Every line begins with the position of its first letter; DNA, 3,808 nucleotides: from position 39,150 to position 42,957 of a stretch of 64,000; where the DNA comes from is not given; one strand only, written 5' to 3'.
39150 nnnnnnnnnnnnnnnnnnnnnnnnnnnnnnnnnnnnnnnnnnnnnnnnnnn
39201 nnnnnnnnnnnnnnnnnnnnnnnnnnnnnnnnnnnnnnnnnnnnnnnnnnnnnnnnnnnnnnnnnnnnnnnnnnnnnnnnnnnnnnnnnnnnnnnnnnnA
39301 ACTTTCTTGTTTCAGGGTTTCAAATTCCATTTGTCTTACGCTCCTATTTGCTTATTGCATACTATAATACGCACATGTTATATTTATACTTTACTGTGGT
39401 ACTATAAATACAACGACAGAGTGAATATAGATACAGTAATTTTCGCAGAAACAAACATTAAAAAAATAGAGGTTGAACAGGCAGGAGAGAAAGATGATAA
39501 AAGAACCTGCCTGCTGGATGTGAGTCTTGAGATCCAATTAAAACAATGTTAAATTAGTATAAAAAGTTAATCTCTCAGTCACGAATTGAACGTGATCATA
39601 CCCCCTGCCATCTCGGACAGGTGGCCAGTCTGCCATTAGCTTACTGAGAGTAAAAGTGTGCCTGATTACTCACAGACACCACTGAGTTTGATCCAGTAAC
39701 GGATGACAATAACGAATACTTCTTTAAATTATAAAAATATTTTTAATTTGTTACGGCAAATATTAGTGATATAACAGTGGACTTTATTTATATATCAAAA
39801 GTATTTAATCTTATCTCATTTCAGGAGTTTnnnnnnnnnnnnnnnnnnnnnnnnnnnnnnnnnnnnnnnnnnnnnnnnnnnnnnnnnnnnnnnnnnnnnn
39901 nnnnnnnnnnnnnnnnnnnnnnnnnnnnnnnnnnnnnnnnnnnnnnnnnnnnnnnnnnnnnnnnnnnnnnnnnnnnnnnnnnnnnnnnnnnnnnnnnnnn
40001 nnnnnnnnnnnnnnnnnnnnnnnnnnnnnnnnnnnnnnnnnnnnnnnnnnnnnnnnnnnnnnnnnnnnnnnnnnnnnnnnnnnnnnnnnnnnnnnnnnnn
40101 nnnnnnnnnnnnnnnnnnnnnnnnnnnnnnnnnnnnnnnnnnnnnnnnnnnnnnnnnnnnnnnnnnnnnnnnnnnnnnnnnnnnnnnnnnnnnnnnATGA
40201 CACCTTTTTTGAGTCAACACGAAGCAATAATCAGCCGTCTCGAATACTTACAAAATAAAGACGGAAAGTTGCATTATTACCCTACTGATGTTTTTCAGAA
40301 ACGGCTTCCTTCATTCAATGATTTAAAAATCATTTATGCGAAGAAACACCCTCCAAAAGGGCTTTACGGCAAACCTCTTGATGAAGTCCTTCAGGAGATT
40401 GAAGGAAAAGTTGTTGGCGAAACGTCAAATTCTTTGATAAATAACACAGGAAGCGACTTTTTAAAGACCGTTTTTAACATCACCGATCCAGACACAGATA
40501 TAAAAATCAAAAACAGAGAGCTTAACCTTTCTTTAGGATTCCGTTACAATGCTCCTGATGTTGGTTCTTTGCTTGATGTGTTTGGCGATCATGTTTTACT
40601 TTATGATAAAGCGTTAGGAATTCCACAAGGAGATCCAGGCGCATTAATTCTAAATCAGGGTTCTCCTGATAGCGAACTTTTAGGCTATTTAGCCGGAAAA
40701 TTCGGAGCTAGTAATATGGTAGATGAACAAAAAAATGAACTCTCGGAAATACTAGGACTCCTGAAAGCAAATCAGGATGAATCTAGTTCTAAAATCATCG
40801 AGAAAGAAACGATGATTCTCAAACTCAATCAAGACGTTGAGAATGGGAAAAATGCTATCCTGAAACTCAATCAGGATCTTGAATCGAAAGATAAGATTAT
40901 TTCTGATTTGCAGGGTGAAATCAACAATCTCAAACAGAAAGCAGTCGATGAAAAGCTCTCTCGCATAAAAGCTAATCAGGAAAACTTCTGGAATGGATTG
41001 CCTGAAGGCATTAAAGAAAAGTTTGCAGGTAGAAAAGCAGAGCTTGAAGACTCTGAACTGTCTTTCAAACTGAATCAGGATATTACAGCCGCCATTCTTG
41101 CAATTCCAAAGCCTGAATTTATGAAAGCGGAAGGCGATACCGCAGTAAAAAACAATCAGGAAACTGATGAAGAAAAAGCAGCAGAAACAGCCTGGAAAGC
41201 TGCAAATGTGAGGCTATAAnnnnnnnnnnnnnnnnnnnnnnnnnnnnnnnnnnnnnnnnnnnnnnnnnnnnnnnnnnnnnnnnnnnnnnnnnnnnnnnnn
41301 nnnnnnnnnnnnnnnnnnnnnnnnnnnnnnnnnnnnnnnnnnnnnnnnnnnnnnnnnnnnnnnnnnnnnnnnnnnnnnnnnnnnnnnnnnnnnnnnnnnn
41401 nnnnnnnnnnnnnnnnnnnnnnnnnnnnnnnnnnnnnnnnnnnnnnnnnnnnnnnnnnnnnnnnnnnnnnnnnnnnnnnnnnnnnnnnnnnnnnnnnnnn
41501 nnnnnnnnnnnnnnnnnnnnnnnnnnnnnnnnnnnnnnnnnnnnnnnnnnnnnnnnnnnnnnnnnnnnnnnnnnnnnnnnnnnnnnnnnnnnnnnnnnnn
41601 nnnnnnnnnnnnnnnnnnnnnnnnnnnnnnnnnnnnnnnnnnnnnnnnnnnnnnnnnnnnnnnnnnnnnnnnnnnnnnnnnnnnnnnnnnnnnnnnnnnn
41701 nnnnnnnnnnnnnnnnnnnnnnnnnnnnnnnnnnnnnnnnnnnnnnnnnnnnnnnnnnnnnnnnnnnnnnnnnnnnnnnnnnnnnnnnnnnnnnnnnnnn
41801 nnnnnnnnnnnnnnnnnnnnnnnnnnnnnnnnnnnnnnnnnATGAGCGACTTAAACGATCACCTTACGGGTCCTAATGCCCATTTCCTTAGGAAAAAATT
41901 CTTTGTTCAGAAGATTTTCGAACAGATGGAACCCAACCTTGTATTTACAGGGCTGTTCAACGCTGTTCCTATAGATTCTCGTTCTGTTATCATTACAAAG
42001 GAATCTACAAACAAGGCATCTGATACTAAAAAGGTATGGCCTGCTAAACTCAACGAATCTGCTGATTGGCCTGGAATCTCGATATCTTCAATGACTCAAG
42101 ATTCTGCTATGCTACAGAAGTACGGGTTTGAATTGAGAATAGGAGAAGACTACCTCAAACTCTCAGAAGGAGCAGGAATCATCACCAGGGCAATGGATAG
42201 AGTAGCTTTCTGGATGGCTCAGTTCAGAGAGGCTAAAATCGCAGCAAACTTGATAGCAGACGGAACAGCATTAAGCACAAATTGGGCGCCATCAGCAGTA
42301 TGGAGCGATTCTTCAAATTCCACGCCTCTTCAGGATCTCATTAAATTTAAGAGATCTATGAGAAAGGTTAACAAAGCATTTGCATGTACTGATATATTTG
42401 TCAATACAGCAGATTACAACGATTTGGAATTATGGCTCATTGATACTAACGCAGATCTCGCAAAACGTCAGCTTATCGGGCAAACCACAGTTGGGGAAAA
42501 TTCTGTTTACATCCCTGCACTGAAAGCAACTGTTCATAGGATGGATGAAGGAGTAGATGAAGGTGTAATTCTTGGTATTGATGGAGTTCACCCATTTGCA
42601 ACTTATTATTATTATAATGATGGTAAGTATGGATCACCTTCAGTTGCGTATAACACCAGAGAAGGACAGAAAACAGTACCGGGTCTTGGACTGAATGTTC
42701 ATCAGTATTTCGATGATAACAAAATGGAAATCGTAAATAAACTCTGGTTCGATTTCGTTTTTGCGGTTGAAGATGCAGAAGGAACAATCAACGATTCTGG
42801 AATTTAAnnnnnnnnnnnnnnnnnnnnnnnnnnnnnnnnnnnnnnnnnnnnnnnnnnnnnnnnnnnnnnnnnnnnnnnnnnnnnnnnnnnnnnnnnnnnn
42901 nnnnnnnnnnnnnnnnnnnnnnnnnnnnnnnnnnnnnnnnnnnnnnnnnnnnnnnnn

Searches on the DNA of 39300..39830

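Call 41: search_rna_families(source=window, start=39300, end=39830, threshold=evalue, max_evalue=1, show_alignments=2)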
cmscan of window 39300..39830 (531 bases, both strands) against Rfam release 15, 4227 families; matches with E-value up to 1: 0.
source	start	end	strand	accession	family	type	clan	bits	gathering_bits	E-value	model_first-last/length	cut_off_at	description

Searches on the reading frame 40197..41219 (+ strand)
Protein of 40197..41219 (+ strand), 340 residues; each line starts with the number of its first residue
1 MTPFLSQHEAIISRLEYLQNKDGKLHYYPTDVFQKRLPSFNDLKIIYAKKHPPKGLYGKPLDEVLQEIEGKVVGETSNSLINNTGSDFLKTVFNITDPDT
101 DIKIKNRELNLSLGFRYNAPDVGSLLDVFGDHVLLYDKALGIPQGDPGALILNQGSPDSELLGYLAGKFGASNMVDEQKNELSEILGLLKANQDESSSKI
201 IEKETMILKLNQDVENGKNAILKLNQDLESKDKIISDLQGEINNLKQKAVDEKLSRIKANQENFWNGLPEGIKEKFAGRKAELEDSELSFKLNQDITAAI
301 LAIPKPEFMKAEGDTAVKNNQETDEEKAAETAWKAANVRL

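Call 11: search_protein_families(library=pfam, proteins=[window:40197-41219:+], max_evalue=0.01)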
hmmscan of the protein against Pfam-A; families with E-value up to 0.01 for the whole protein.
window:40197-41219:+ (340 aa): 0 families

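Call 79: search_protein_families(library=ncbifam, proteins=[window:40197-41219:+], max_evalue=0.001)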
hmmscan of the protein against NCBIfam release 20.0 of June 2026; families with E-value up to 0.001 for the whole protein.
window:40197-41219:+ (340 aa): 1 family
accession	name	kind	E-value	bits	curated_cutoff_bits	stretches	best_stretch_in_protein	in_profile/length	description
NF038350.1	taxis_HmpF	equivalog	0.00031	19.2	200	1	176-263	444-530/553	pilus motility taxis protein HmpF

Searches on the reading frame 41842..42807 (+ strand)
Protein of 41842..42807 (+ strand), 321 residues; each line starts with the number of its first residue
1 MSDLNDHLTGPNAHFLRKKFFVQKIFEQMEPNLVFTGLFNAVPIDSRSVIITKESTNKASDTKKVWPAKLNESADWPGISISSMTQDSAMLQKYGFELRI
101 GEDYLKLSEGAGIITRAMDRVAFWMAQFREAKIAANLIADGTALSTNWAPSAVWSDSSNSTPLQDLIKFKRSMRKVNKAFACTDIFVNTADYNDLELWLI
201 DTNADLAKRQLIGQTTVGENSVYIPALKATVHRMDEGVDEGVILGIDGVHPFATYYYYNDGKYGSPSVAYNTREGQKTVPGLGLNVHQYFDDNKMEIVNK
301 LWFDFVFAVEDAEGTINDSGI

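Call 11: search_protein_families(library=pfam, proteins=[window:41842-42807:+], max_evalue=0.01)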
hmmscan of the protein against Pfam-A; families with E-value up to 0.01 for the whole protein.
window:41842-42807:+ (321 aa): 0 families

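Call 49: search_dna_similar(query=window:41842-42807:+, collection=phages, mode=protein, max_rows=10, max_evalue=0.001)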
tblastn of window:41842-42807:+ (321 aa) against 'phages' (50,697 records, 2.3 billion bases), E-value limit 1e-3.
Records with a match: 2; places in all: 2; records where one place covers at least 80% of the query: 0.
Best place of each record, by identity: <60% 2.
By first word of the organism name: Caudoviricetes 2.
By host as written in the record: Methanobacteriales 2.
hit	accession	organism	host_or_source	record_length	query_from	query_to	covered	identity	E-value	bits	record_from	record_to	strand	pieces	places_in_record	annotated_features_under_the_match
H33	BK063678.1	Caudoviricetes sp. vir249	Methanobacteriales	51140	16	196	56%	24.5%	2e-5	52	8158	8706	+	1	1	major head protein, HK97-like fold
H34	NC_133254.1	Caudoviricetes sp. vir249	Methanobacteriales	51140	16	196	56%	24.5%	2e-5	52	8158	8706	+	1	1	major head protein, HK97-like fold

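Call 51: find_homologous_proteins(query=window:41842-42807:+, max_evalue=0.00001)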
Query window:41842-42807:+ (321 aa): 29 proteins with E <= 0.00001 among 937 candidates.
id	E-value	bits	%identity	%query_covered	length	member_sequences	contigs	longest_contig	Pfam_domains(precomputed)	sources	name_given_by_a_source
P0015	6.6e-215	730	100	100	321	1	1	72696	PF25209.3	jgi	-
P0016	5.3e-186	635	86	100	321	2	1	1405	PF25209.3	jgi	jgi:hypothetical protein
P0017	6.8e-184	628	85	100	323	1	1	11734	PF25209.3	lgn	-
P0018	1.5e-177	607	82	100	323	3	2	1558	PF25209.3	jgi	jgi:hypothetical protein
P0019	4.5e-170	583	80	100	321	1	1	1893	PF25209.3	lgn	-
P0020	1.4e-163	561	76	100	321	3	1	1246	-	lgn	-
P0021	4.7e-154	530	73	100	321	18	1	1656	PF25209.3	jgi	-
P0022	2.8e-153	528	71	100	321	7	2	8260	-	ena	-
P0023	5.4e-137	474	63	100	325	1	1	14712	-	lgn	-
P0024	7.3e-137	474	62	100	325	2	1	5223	-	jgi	jgi:hypothetical protein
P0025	3.1e-135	468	62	100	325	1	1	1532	-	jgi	jgi:hypothetical protein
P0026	2.3e-134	466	62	100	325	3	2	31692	-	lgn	-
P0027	3.1e-134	465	63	100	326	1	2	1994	-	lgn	-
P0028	2.2e-133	462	63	100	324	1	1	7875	-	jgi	jgi:hypothetical protein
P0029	2.8e-133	462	61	100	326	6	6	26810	-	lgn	-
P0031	7.0e-133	461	62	100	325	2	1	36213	-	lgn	-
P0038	1.7e-111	390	53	100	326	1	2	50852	-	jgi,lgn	jgi:hypothetical protein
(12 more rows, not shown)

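Call 52: find_encoding_contigs(protein=P0017, flank=10000, max_places=3)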
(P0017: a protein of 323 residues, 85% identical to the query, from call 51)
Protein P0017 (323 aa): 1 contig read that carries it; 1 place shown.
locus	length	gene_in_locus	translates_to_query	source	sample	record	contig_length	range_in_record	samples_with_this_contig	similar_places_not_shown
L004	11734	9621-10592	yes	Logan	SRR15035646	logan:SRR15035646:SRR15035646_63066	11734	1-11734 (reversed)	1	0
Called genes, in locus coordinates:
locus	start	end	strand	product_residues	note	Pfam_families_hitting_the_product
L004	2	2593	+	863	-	?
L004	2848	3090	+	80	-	-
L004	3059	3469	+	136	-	-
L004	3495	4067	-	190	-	-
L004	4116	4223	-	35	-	-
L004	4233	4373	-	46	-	-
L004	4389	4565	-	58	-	-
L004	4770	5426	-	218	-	-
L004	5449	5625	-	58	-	-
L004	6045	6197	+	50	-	-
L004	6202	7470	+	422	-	PF01170:UPF0020 (faint), PF01555:N6_N4_Mtase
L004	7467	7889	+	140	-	-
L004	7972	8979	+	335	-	-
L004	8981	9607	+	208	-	-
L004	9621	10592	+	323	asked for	PF25209:Phage_capsid_4 (weak)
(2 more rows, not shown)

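Call 53: find_encoding_contigs(protein=P0038, flank=10000, max_places=3)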
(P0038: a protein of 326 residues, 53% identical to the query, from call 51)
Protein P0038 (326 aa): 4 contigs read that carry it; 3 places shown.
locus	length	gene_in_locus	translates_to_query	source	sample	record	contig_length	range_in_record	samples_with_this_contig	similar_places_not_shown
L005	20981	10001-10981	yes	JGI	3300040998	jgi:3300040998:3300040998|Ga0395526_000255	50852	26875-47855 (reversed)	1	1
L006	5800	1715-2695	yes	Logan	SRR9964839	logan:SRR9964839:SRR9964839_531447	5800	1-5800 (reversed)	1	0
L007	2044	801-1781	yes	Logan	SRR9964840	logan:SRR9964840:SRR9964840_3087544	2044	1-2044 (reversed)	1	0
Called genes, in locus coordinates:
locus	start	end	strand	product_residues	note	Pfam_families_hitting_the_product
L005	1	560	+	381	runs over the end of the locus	-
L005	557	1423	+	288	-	-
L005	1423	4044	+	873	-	PF19044:P-loop_TraG (faint)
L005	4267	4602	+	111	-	-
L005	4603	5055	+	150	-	-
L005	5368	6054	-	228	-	-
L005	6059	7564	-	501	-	-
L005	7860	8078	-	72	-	-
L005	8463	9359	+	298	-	PF23649:FKBP15 (weak)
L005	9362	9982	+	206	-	-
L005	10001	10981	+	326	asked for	-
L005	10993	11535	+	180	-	-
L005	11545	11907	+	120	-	-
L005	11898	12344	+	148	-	PF23140:Gp80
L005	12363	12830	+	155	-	-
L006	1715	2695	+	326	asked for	-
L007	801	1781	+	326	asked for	-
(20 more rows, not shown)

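Call 54: find_encoding_contigs(protein=P0031, flank=10000, max_places=3)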
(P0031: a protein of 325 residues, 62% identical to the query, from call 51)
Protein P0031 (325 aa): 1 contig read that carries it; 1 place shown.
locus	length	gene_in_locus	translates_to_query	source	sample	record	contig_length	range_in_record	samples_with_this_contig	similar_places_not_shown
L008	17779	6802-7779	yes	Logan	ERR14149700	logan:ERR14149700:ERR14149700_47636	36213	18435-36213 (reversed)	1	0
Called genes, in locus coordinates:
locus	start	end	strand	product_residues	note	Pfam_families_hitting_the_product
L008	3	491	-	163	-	?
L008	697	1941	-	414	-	PF13191:AAA_16 (weak), PF24883:NPHP3_N (weak), PF00004:AAA (weak), PF13401:AAA_22, PF22606:Cdc6-ORC-like_ATPase_lid (weak), PF22703:Cdc6_lid, PF09079:WHD_Cdc6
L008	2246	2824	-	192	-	-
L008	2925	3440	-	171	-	-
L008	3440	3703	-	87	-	-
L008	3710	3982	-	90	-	-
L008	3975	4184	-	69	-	-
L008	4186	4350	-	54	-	PF09723:Zn_ribbon_8 (weak)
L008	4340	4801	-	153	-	PF21849:DUF6908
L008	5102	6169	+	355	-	-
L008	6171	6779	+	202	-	-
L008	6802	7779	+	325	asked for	-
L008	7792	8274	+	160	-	-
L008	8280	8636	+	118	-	-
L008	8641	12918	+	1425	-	PF13385:Laminin_G_3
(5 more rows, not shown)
